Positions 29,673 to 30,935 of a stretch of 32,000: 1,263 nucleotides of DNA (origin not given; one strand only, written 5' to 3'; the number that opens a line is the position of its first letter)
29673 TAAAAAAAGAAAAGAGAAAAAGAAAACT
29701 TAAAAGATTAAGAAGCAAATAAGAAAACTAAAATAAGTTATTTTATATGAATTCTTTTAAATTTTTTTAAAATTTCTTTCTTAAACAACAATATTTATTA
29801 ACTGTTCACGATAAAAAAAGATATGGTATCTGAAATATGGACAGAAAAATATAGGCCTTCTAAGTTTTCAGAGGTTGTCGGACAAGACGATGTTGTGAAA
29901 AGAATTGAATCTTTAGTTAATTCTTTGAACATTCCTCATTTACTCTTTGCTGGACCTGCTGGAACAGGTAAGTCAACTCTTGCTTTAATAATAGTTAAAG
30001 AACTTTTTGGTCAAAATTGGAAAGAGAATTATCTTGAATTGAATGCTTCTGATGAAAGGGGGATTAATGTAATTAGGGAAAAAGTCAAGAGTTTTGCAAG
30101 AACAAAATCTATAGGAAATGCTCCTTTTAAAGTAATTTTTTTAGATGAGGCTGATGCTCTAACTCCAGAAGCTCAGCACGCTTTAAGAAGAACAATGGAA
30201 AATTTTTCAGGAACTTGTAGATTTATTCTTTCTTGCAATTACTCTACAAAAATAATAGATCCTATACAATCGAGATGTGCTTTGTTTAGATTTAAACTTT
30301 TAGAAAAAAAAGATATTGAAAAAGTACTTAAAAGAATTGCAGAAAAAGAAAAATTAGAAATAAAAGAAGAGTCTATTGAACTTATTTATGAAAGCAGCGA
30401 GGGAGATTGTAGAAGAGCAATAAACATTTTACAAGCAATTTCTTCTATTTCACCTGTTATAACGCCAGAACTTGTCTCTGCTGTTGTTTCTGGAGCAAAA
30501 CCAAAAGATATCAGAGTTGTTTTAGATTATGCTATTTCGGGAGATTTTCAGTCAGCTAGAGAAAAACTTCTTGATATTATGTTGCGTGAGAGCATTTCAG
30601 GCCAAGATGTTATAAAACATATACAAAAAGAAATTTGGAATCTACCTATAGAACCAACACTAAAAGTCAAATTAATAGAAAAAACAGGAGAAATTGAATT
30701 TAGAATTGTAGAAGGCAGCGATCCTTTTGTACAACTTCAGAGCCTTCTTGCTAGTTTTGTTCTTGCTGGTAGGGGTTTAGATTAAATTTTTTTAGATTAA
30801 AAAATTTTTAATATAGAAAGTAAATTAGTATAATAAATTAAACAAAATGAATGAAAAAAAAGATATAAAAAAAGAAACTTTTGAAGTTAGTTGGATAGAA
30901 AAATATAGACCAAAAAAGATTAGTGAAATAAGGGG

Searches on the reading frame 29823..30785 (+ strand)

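Call 83: search_protein_families(library=pfam, max_evalue=0.01, proteins=[window:29823-30785:+])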
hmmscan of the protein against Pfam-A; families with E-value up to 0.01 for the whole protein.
window:29823-30785:+ (320 aa): 20 families
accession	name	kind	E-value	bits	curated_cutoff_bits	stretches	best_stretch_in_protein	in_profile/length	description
PF08542.16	Rep_fac_C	-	2.2e-18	66.8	23.6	1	226-311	2-88/88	Replication factor C C-terminal domain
PF00004.35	AAA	-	6.4e-16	59.4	21.2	1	40-153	1-124/131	ATPase family associated with various cellular activities (AAA)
PF13177.12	DNA_pol3_delta2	-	9.9e-14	52.1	27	1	80-159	82-159/161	DNA polymerase III, delta subunit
PF25361.1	AAA_lid_RFC1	-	4.3e-08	32.9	34.9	1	164-208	3-47/59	RFC1-like, AAA+ ATPase lid domain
PF05496.18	RuvB_N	-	8.9e-08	32.5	27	1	11-128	2-111/159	Holliday junction DNA helicase RuvB P-loop domain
PF21960.2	RCF1-5-like_lid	-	7.4e-07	29.5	27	1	167-207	1-42/43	RCF1/5-like, AAA+ ATPase lid domain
PF13173.12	AAA_14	-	2.2e-06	28.1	27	1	40-137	5-96/129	AAA domain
PF13191.12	AAA_16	-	2.2e-05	25.4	32.6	0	18-61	2-48/167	AAA ATPase domain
PF01078.27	Mg_chelatase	-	2.5e-05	24.2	20.3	0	15-75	2-59/207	Magnesium chelatase, subunit ChlI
PF16193.11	AAA_assoc_2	-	4.6e-05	24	34.3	1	175-220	2-53/81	AAA C-terminal domain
PF03215.21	Rad17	-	7.1e-05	23.3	23.8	1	4-69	7-76/186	Rad17 P-loop domain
PF13401.12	AAA_22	-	0.0002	22.1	27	0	103-137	86-121/130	AAA domain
PF25199.1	nSTAND_NTPase5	-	0.00057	20.2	34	1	26-140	30-134/145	Novel STAND NTPase 5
PF13238.12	AAA_18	-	0.00081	20.3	29.4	1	41-101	2-68/128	AAA domain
PF20720.3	nSTAND3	-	0.0025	18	27.2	1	39-87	19-64/155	Novel STAND NTPase 3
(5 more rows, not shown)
